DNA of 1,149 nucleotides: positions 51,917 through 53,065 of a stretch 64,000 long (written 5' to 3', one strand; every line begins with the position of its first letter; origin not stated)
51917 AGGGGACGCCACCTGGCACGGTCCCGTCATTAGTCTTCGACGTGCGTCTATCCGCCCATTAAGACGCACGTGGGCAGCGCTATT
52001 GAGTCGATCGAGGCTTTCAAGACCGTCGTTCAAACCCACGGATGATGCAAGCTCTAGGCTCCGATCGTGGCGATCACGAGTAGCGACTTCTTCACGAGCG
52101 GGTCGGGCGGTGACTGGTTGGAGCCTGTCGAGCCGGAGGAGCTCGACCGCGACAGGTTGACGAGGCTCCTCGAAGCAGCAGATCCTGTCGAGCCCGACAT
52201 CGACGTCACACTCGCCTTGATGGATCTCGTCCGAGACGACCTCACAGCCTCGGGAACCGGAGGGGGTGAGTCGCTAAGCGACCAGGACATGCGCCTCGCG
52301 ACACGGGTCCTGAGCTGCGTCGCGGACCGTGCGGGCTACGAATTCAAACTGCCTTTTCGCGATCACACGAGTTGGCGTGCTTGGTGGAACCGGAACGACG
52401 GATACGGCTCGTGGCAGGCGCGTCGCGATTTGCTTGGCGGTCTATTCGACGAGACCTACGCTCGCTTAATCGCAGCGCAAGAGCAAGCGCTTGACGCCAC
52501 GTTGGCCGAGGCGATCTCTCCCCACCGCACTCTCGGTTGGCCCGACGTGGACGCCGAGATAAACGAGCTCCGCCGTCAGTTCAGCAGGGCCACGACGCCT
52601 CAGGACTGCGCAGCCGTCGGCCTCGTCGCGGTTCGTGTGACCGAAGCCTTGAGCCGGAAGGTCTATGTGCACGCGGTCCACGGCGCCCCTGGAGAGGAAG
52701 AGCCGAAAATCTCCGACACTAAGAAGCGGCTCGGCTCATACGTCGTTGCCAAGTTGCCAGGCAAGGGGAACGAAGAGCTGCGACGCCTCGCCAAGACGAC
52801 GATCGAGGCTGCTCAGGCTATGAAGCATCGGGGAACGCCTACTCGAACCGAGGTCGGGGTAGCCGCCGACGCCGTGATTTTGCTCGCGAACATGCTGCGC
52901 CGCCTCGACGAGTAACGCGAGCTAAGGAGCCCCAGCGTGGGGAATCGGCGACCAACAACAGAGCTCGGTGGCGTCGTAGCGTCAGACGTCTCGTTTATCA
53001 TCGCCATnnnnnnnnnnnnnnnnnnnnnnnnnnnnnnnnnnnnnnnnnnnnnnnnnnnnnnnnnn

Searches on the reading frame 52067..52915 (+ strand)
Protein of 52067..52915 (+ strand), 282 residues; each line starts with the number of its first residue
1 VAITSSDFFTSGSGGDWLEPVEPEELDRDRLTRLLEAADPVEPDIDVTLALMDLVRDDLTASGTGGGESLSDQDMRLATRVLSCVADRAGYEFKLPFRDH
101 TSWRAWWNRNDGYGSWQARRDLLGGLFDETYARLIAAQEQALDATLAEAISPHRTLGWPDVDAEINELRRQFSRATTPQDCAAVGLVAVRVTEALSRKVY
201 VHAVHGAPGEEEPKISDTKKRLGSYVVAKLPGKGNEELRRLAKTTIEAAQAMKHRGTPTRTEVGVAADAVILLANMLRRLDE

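Call 3: search_protein_families(library=pfam, proteins=[window:52067-52915:+], max_evalue=0.01)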
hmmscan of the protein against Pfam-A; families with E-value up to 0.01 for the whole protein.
window:52067-52915:+ (282 aa): 0 families

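Call 4: search_protein_families(library=padloc, proteins=[window:52067-52915:+], max_evalue=0.01)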
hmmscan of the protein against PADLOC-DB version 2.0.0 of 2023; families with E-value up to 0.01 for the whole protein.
window:52067-52915:+ (282 aa): 0 families

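Call 5: search_protein_families(library=ncbifam, proteins=[window:52067-52915:+], max_evalue=1)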
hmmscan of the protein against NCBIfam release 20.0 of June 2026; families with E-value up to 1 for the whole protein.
window:52067-52915:+ (282 aa): 0 families

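Call 6: search_protein_families(library=pfam, proteins=[window:52067-52915:+], max_evalue=10)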
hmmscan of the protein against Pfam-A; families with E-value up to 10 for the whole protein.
window:52067-52915:+ (282 aa): 1 family
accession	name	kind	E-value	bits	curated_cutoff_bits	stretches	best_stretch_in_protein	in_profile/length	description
PF17918.6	TetR_C_15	-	4.9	8.3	26.8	1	162-202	48-88/108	Tetracyclin repressor-like, C-terminal domain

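Call 7: search_solved_structures(query=window:52067-52915:+, max_evalue=10)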
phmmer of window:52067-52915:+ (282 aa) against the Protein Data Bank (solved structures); distinct sequences matched with E-value up to 10: 1.
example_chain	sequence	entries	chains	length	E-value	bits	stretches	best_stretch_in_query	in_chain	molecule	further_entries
2vd5_A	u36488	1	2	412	0.67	12.8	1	35-72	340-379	DMPK PROTEIN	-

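Call 8: find_homologous_proteins(query=window:52067-52915:+, max_evalue=0.001)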
Query window:52067-52915:+ (282 aa): 577 proteins with E <= 0.001 among 8000 candidates; the best 120 are listed.
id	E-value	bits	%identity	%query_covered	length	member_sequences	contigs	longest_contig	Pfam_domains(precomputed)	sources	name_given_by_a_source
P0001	3.2e-173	593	95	100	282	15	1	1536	-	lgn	-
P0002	1.3e-169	581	92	100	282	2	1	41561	-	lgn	-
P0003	2.5e-133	462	87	84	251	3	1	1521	-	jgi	-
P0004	9.2e-133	460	70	100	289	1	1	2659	-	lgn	-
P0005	1.4e-126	440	91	77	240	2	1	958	-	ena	-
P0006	3.7e-113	396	66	100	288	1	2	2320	-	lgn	-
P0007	2.3e-112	393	65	100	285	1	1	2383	-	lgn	-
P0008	2.6e-110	386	62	100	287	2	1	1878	-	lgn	-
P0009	1.3e-108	381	64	100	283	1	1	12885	-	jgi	jgi:hypothetical protein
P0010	1.5e-108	381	63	100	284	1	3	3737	-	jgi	-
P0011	4.9e-106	372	63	100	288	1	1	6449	-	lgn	-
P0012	1.4e-105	371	61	100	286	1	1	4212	-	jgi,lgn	jgi:hypothetical protein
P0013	6.3e-105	369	62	100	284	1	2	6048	-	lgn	-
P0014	5.5e-104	366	62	100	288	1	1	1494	-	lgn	-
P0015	2.6e-101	357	60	100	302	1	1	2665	-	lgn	-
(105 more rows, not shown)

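Call 11: find_related_loci(query=A1, collection=genome_contigs, flank=6000)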
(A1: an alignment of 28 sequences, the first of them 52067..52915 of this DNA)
Query A1 (282 aa) in genome_contigs; peptide patterns used: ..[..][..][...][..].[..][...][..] (x = any residue, [..] = any of these).
83 stretches matched a pattern; 57 encode a relative of the query (tblastn E <= 1e-3); 57 distinct loci.
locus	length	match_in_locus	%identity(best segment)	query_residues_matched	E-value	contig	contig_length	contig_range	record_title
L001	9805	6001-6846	91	1-282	2e-171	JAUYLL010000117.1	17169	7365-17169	MAG: Nocardioides sp. isolate C24_metabat.bin.34_sub C24_k141_539665, whole genome shotgun sequence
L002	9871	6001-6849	61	1-282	4e-109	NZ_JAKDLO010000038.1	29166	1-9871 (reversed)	MAG: Intrasporangium sp. isolate 43_S57 43_S57_NODE_88_length_29166_cov_11.943870, whole genome shotgun sequence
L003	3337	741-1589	58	1-282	1e-106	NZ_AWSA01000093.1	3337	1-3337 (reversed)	Intrasporangium oryzae NRRL B-24470 contig106, whole genome shotgun sequence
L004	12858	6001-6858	58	1-282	9e-102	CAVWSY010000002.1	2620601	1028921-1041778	MAG: uncultured Actinomycetota bacterium isolate MFD05442.bin.1.76 genome assembly, contig: contig_14076, whole genome s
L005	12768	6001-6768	53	32-282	5e-74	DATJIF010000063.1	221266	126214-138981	MAG TPA_asm: Actinospica sp. isolate SMAG_U15531 k141_8773632, whole genome shotgun sequence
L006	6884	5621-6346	51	42-282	9e-73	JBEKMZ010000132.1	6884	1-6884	MAG: Acidimicrobiales bacterium isolate SPRUCE 405 SPRUCE_405_132, whole genome shotgun sequence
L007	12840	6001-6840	48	7-282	4e-72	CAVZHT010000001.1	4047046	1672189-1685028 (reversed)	MAG: uncultured Actinomycetota bacterium isolate MFD02416.bin.2.40 genome assembly, contig: contig_20215, whole genome s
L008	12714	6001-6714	56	44-281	1e-70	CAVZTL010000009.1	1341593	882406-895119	MAG: uncultured Actinomycetota bacterium isolate MFD09671.bin.2.145 genome assembly, contig: contig_7011, whole genome s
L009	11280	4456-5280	48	3-280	9e-70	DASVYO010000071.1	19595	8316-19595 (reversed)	MAG TPA_asm: Solirubrobacteraceae bacterium isolate SMAG_U2604 k141_1173357, whole genome shotgun sequence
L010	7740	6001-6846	45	1-282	5e-67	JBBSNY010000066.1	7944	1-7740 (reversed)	MAG: Solirubrobacterales bacterium isolate LS6_sbin.16 LS6_sbin.16_K_1292444_L_7944_cov_70.7930, whole genome shotgun se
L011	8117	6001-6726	50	44-282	3e-67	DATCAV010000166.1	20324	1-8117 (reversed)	MAG TPA_asm: Candidatus Dormiibacterota bacterium isolate SMAG_U7655 k141_262449, whole genome shotgun sequence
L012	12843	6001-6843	44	2-282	8e-67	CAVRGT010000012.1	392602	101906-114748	MAG: uncultured Solirubrobacterales bacterium isolate MFD05442.bin.2.181 genome assembly, contig: contig_44515, whole ge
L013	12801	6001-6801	44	16-282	6e-66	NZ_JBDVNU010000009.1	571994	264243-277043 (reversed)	MAG: Ilumatobacter sp. isolate CB.66.M.B5_19_16 CB_66_M_B5_19_16_000000000009, whole genome shotgun sequence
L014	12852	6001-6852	44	2-282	2e-65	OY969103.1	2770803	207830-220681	MAG: uncultured Solirubrobacterales bacterium isolate MFD03975.bin.c.2 genome assembly, chromosome: 1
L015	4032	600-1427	42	3-282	6e-65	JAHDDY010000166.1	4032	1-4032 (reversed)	MAG: Rhodobacteraceae bacterium isolate MAG-169 ND_10263, whole genome shotgun sequence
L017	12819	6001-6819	41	3-282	9e-64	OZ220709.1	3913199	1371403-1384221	MAG: Acidimicrobiales bacterium isolate 6b056a62-6b83-475f-8eea-6cb61c32e6fc genome assembly, chromosome: 1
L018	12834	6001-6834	41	1-282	3e-63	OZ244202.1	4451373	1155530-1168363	MAG: Acidimicrobiales bacterium isolate c26384db-3239-4ddf-b8ae-d2c5db579604 genome assembly, chromosome: 1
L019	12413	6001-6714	49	44-280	4e-63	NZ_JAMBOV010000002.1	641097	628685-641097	Microbacterium oleivorans strain P10 NODE_2_, whole genome shotgun sequence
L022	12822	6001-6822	40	3-282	2e-61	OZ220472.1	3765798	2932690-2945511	MAG: Acidimicrobiales bacterium isolate 50d9dbc7-b9bb-4ef4-8b8a-a1bf32c38d06 genome assembly, chromosome: 1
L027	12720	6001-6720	46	42-280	9e-59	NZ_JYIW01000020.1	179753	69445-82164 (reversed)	Microbacterium oxydans strain BEL4b RS83_contig000020, whole genome shotgun sequence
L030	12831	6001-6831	46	7-282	2e-63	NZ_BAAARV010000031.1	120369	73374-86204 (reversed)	Dactylosporangium salmoneum strain JCM 3272 sequence031, whole genome shotgun sequence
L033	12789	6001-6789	39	3-271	2e-53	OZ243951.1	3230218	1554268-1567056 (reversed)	MAG: Candidatus Aldehydirespiratoraceae bacterium isolate d6686e6b-c766-4219-a85b-b3fd03f9654a genome assembly, chromoso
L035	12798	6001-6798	38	18-271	1e-53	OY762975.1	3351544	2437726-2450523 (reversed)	MAG: Acidimicrobiales bacterium isolate b2754c8c-b586-4d69-863e-0c5c3858fa40 genome assembly, chromosome: 1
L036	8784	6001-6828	41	6-282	1e-53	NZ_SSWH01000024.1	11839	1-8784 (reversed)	Arthrobacter echini strain AM23 NODE_24_length_11839_cov_82.127794, whole genome shotgun sequence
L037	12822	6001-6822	38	6-280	9e-53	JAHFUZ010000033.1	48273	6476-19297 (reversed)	MAG: Arthrobacter sp. isolate nzgw91 NODE_590_length_48274_cov_9.006396, whole genome shotgun sequence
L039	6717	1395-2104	52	26-282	2e-52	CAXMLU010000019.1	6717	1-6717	MAG TPA_asm: uncultured bacterium isolate SRR1572169_binner23_Refined_37 genome assembly, contig: ERZ16270753.3817, whol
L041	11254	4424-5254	40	5-282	3e-51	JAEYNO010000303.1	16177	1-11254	MAG: Actinomycetes bacterium isolate OH_CBB_115 k127_1663219, whole genome shotgun sequence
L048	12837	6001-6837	41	7-281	1e-59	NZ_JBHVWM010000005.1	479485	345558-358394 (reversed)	Leifsonia sp. NPDC058230 NPDC058230_T35_H10.ctg-0005, whole genome shotgun sequence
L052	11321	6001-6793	34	2-271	2e-26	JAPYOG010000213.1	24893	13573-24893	MAG: Candidatus Poriferisocius anaerobius isolate m_rhhh12 Seq213, whole genome shotgun sequence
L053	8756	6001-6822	41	7-280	2e-51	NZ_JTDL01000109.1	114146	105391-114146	Sinomonas humi strain MUSC 117 Contig109, whole genome shotgun sequence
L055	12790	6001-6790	36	23-282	8e-21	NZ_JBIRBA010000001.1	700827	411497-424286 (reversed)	Actinomadura sp. 9N215 contig_1, whole genome shotgun sequence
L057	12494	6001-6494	53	118-282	7e-30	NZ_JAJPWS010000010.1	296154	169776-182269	Amycolatopsis sp. lyj-112 NODE_10_length_296154_cov_32.274097, whole genome shotgun sequence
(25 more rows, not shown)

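Call 20: predict_structure(alignment_id=A1)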
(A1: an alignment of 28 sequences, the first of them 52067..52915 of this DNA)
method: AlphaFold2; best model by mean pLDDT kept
length: 282 residues; sequences in the alignment: 28
mean_pLDDT: 88.3   pTM: 0.54
mean pLDDT of the five models: 88.3, 87.1, 87.0, 86.0, 85.0
residues with pLDDT >= 90: 193; 70-90: 57; 50-70: 24; < 50: 8
segments of 3 or more residues with pLDDT < 50: 151-155
pLDDT, mean of each block of 10 residues (from residue 1): 85 58 83 95 94 95 81 97 97 95 94 87 94 84 57 60 89 90 95 97 93 96 96 92 96 88 94 91 85
secondary structure, 60 per line:
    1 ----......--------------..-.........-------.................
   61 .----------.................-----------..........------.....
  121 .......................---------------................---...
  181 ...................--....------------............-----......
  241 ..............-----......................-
elements in order: H5-8 H28-36 H44-61 H72-88 H100-109 H116-143 H159-174 H178-199 H202-205 H218-229 H235-254 H260-281

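Call 44: search_solved_structures(query=A1, max_evalue=10)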
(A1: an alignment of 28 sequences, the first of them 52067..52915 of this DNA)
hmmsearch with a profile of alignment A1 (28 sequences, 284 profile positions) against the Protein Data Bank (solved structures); distinct sequences matched with E-value up to 10: 7.
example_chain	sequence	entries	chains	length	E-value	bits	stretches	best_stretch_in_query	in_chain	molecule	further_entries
3foe_C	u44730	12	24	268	0.16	14.4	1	153-186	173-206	DNA topoisomerase 4 subunit B | ParE30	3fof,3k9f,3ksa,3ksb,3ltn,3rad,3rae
9gef_A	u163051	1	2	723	0.45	12.9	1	153-186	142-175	DNA TOPOISOMERASE (ATP-HYDROLYZING),DNA TOPOISOMERASE 4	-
4z3o_A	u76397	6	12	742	0.46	12.9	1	153-186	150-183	DNA topoisomerase 4 subunit B,ParE30-ParC55 fused topo IV from S. pneumoniae | DNA topoisomerase 4 subunit B,DNA topoisomerase 4 subunit A | Fused ParE30ParC55 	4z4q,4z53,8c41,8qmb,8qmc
3ox6_A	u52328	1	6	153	0.53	12.7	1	55-82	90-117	Calcium-binding protein 1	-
4juo_C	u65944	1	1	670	0.54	12.7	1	153-186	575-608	DNA topoisomerase 4 subunit B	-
9y6s_9S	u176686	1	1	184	0.6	12.5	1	34-85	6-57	Centrin, putative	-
2q7a_A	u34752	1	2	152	2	10.8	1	88-118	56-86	Cell surface heme-binding protein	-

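Call 94: find_encoding_contigs(protein=P0002, flank=6000, max_places=3)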
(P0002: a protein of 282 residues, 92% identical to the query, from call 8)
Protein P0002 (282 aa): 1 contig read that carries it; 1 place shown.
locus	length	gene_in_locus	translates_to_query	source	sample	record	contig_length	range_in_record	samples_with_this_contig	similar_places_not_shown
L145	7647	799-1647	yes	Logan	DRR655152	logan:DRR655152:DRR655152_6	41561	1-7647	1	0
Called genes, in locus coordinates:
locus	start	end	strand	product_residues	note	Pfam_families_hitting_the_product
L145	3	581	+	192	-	?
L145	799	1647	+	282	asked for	-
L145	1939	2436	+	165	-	PF13676:TIR_2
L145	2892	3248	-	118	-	-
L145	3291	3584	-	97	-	-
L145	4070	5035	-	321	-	PF01548:DEDD_Tnp_IS110, PF02371:Transposase_20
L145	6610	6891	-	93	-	PF01638:HxlR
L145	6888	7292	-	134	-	PF00903:Glyoxalase (weak), PF22677:Ble-like_N (weak)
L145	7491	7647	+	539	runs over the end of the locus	PF05257:CHAP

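Call 95: find_encoding_contigs(protein=window:52067-52915:+, flank=10000, max_places=5)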
Protein window:52067-52915:+ (282 aa): 15 contigs read that carry it; 5 places shown.
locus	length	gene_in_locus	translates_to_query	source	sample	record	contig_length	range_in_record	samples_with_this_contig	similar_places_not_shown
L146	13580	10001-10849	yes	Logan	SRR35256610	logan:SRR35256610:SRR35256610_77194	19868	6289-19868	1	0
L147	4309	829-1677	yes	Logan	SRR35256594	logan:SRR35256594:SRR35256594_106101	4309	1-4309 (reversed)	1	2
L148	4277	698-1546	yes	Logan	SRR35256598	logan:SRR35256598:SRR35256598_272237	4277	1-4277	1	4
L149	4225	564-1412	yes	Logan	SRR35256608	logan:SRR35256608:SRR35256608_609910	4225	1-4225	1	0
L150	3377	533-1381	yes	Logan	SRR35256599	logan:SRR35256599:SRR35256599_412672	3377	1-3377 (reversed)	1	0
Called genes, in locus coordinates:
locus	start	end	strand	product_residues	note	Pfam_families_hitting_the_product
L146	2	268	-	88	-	-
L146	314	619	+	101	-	PF19607:DUF6112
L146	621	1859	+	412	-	PF04610:TrbL (weak)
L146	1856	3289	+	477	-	-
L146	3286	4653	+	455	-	-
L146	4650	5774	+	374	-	PF00772:DnaB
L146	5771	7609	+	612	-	PF02534:T4SS-DNA_transf, PF10412:TrwB_AAD_bind, PF12696:TraG-D_C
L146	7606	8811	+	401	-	PF01464:SLT (weak)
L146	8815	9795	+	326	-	PF08401:ArdcN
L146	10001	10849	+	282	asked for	-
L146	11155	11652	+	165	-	PF13676:TIR_2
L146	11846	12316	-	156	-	-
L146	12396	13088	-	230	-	-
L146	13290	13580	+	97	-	?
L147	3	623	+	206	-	?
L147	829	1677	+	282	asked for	-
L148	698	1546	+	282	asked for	-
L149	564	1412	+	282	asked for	-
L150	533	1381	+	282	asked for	-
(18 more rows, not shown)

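Call 98: search_protein_families(library=pfam, proteins=[L001:7141-7959:+, L017:6843-7919:+, L022:6856-8493:+, L030:6873-8000:+, L036:6843-7472:+, L041:5263-6300:+, L048:6948-8258:+, L055:6843-7673:+, L057:6509-7798:+, L019:6747-7232:+], max_evalue=0.001)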
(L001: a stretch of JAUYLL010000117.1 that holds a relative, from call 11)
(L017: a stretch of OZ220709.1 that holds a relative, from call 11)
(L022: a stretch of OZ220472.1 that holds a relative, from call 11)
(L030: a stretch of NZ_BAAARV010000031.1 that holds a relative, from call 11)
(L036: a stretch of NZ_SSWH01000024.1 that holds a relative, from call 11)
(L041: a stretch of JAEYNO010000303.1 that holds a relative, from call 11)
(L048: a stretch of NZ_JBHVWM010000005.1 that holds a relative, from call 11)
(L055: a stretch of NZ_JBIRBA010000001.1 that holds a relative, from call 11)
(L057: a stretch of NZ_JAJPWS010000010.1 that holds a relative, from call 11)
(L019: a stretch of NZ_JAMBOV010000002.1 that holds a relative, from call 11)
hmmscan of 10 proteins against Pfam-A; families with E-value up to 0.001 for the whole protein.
L001:7141-7959:+ (272 aa): 0 families

L017:6843-7919:+ (358 aa): 1 family
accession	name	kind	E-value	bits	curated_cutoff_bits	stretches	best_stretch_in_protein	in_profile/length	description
PF14022.11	DUF4238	-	9.2e-17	61.8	27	1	77-256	2-179/281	Protein of unknown function (DUF4238)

L022:6856-8493:+ (545 aa): 0 families

L030:6873-8000:+ (375 aa): 0 families

L036:6843-7472:+ (209 aa): 0 families

L041:5263-6300:+ (345 aa): 0 families

L048:6948-8258:+ (436 aa): 0 families

L055:6843-7673:+ (276 aa): 1 family
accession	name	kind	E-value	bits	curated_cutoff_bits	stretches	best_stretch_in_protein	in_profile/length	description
PF00589.27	Phage_integrase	-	0.00032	20.9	27.1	1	79-121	124-163/172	Phage integrase family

L057:6509-7798:+ (429 aa): 1 family
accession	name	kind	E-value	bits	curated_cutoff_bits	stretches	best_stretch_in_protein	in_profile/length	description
PF04326.19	SLFN_AlbA_2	-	1e-06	29.7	25.3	1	47-166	1-115/118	Schlafen, AlbA_2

L019:6747-7232:+ (161 aa): 0 families
